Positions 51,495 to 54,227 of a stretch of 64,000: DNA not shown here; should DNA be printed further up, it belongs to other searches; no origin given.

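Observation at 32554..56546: Complete secretin-less type IV pilus locus in a reduced genome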

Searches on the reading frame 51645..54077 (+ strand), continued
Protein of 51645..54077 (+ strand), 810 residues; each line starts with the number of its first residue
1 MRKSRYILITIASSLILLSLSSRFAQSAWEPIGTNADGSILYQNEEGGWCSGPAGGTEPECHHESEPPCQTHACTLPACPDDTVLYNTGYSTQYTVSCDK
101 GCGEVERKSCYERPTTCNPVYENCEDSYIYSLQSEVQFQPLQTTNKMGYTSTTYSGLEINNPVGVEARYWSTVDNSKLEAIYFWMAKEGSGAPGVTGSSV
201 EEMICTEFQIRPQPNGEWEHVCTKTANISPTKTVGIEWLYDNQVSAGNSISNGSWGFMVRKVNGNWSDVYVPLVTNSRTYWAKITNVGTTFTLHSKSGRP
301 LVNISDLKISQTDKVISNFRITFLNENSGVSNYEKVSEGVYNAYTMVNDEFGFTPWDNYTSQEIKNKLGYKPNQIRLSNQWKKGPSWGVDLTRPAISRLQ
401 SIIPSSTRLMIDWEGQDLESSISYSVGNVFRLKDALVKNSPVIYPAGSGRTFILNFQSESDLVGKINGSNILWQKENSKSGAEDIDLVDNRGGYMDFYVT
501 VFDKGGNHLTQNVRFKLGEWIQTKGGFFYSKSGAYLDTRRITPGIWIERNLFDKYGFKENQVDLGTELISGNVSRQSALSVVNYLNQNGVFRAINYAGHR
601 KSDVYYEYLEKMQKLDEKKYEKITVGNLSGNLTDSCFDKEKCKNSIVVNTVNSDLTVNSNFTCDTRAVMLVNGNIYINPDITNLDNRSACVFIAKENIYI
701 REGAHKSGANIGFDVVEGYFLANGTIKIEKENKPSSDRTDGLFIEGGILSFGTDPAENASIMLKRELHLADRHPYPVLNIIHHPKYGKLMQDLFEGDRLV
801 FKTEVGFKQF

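Call 49: list_cluster_members(proteins=[P0021, P0022, P0023, P0033, P0041, P0047, P0050, P0072, P0085, P0106])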
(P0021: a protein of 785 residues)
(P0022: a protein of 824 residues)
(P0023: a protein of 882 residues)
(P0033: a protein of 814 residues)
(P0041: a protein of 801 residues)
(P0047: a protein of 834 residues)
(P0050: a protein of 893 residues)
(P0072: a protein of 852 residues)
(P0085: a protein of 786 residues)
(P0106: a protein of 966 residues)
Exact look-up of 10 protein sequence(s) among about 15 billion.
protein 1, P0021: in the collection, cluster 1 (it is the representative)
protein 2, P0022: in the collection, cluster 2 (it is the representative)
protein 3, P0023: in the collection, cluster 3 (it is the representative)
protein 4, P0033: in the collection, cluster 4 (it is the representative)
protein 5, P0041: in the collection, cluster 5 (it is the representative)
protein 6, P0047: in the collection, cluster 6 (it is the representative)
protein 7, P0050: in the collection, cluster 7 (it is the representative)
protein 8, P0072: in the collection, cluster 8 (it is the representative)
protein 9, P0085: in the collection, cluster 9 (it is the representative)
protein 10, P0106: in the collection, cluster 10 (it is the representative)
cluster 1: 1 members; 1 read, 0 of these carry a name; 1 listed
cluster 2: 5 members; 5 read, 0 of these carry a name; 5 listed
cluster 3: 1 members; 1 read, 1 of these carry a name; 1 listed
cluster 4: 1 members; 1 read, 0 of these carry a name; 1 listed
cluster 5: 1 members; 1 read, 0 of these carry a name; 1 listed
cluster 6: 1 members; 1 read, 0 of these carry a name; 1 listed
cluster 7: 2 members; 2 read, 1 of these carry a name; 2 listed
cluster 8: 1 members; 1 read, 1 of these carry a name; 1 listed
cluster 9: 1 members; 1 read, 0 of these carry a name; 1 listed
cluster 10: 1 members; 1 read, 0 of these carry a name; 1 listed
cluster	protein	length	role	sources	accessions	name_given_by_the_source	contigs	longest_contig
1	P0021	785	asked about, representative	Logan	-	-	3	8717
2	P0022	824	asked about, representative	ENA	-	-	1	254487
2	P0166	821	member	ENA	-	-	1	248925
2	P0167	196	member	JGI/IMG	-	-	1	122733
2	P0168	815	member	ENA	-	-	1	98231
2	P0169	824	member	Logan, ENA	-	-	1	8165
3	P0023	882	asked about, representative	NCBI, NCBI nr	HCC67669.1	TPA: hypothetical protein DEP90_00410 [Patescibacteria group bacterium] | hypothetical protein [Patescibacteria group bacterium]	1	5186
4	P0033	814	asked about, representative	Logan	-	-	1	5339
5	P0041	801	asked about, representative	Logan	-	-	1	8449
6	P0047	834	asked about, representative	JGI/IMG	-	-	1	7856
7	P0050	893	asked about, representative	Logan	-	-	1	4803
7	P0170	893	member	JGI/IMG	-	hypothetical protein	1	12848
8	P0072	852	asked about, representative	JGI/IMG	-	hypothetical protein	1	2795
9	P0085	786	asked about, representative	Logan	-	-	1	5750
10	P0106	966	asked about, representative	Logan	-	-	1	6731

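Call 50: find_encoding_contigs(protein=P0021, flank=10000, max_places=2)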
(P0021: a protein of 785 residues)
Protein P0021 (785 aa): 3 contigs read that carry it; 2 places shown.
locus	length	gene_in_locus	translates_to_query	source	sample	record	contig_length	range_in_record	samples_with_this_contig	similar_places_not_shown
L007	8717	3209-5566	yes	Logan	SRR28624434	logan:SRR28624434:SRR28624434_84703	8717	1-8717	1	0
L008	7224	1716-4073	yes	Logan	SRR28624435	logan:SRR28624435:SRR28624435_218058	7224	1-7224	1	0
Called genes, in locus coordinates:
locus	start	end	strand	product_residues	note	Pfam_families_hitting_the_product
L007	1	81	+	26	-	?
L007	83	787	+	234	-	PF07963:N_methyl (weak)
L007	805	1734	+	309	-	-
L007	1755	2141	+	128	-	PF00072:Response_reg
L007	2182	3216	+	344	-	-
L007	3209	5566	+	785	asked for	-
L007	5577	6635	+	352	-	-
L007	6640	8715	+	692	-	?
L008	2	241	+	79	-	?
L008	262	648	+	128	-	PF00072:Response_reg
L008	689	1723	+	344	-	-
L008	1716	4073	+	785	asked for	-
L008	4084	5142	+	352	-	-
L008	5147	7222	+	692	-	?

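Call 51: find_encoding_contigs(protein=P0022, flank=10000, max_places=1)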
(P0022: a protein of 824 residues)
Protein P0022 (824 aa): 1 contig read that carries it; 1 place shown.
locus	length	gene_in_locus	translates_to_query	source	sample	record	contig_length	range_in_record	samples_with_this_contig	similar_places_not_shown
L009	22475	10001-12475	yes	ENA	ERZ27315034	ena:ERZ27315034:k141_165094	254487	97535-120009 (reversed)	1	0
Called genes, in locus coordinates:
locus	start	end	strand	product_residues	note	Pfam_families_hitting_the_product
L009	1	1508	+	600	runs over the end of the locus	PF05157:MshEN, PF00437:T2SSE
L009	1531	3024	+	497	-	PF00437:T2SSE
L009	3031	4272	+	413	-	PF28597:T2SSF_N, PF00482:T2SSF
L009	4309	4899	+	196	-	PF07963:N_methyl (weak)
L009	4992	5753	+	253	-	PF06750:A24_N_bact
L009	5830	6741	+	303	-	-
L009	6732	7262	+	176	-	-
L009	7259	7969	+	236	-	-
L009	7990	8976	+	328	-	-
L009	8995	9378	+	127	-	PF00072:Response_reg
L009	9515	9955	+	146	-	-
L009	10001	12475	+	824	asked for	-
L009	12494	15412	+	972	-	-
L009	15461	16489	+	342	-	PF06723:MreB_Mbl (faint), PF11104:PilM_2, PF14450:FtsA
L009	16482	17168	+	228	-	-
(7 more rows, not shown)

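Call 52: find_encoding_contigs(protein=P0170, flank=10000, max_places=1)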
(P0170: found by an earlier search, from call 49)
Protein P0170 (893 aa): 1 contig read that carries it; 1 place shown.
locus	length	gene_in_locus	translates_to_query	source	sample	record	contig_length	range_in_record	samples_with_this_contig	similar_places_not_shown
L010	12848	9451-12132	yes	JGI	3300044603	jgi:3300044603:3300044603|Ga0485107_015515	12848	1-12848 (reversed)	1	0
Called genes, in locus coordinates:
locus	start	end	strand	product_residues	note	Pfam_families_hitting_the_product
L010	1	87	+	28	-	?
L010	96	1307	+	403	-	PF28597:T2SSF_N, PF00482:T2SSF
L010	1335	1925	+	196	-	-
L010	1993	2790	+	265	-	PF06750:A24_N_bact, PF01478:Peptidase_A24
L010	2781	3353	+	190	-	PF07963:N_methyl (faint)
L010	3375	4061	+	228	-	-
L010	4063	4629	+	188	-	-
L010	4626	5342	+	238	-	PF07963:N_methyl (weak)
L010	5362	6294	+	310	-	-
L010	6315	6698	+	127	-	PF00072:Response_reg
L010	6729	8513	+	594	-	-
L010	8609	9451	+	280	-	-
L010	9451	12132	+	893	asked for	-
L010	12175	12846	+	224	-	?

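Call 53: find_related_loci(query=A1, collection=genome_contigs, flank=10000)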
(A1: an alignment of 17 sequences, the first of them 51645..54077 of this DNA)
Query A1 (810 aa) in genome_contigs; peptide patterns used: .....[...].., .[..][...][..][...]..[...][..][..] (x = any residue, [..] = any of these).
61 stretches matched a pattern; 28 encode a relative of the query (tblastn E <= 1e-3); 26 distinct loci.
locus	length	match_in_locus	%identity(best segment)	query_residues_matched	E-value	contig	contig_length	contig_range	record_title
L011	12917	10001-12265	64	61-810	0e+0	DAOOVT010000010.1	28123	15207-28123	MAG TPA_asm: Candidatus Dojkabacteria bacterium isolate AMR_MDS_2434 NODE_1148_length_28123_cov_27.775082, whole genome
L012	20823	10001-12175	54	68-810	0e+0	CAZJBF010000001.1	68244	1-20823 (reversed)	MAG TPA_asm: uncultured Candidatus Saccharibacteria bacterium isolate SRP192927_co3_861 genome assembly, contig: NODE_64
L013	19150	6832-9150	78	37-810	0e+0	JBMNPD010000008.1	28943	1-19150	MAG: Candidatus Dojkabacteria bacterium isolate SBF912SR1HQ0033 scaffold_4724_c1, whole genome shotgun sequence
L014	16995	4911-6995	44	72-810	0e+0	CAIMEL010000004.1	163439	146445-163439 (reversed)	uncultured bacterium isolate LaPlata_bin-3090 genome assembly, contig: bin-3090:04/25, whole genome shotgun sequence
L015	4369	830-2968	42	58-808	0e+0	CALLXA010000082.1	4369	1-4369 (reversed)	MAG TPA_asm: uncultured bacterium isolate SRR3330206_bin.35_CONCOCT_v1.1_MAG genome assembly, contig: ERZ724085.13142, w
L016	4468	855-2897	29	59-810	3e-67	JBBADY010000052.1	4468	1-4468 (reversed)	MAG: Candidatus Dojkabacteria bacterium isolate SO_2017_LW2_135 scaffold_41580_c1_LW138R_2017, whole genome shotgun sequ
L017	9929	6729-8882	28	74-810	3e-65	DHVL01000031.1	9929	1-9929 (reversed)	MAG TPA_asm: Candidatus Dojkabacteria bacterium UBA5209 UBA5209_contig_23131, whole genome shotgun sequence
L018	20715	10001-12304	27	60-810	1e-64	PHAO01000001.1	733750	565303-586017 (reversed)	MAG: Candidatus Dojkabacteria bacterium HGW-Dojkabacteria-1 bjp_ig2158_scaffold_0, whole genome shotgun sequence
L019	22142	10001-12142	27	74-810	7e-64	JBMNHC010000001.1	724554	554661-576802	MAG: Candidatus Dojkabacteria bacterium isolate SBF912LR0FQ0005 contig_58766, whole genome shotgun sequence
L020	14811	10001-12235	28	47-810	2e-61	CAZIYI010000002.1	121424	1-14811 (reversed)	MAG TPA_asm: uncultured Candidatus Saccharibacteria bacterium isolate binchicken_co39_587 genome assembly, contig: NODE_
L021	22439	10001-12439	27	15-810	2e-60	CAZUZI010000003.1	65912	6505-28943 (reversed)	MAG TPA_asm: uncultured Candidatus Saccharibacteria bacterium isolate binchicken_co117_311 genome assembly, contig: NODE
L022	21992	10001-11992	28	108-810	1e-58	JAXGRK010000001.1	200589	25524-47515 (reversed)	MAG: Candidatus Dojkabacteria bacterium isolate AnMBR.bin348 bin348_1, whole genome shotgun sequence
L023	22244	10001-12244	26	7-810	2e-58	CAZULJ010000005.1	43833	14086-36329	MAG TPA_asm: uncultured Candidatus Saccharibacteria bacterium isolate binchicken_co27_145 genome assembly, contig: NODE_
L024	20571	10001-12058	27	74-808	1e-57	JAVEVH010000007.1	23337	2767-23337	MAG: Candidatus Dojkabacteria bacterium isolate BF4_117 NODE_6510_length_23337_cov_7.536579_Biofilm4, whole genome shotg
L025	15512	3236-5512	25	69-810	3e-56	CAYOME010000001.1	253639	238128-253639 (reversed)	MAG TPA_asm: uncultured Candidatus Saccharibacteria bacterium isolate SRP294416_co1_589 genome assembly, contig: NODE_10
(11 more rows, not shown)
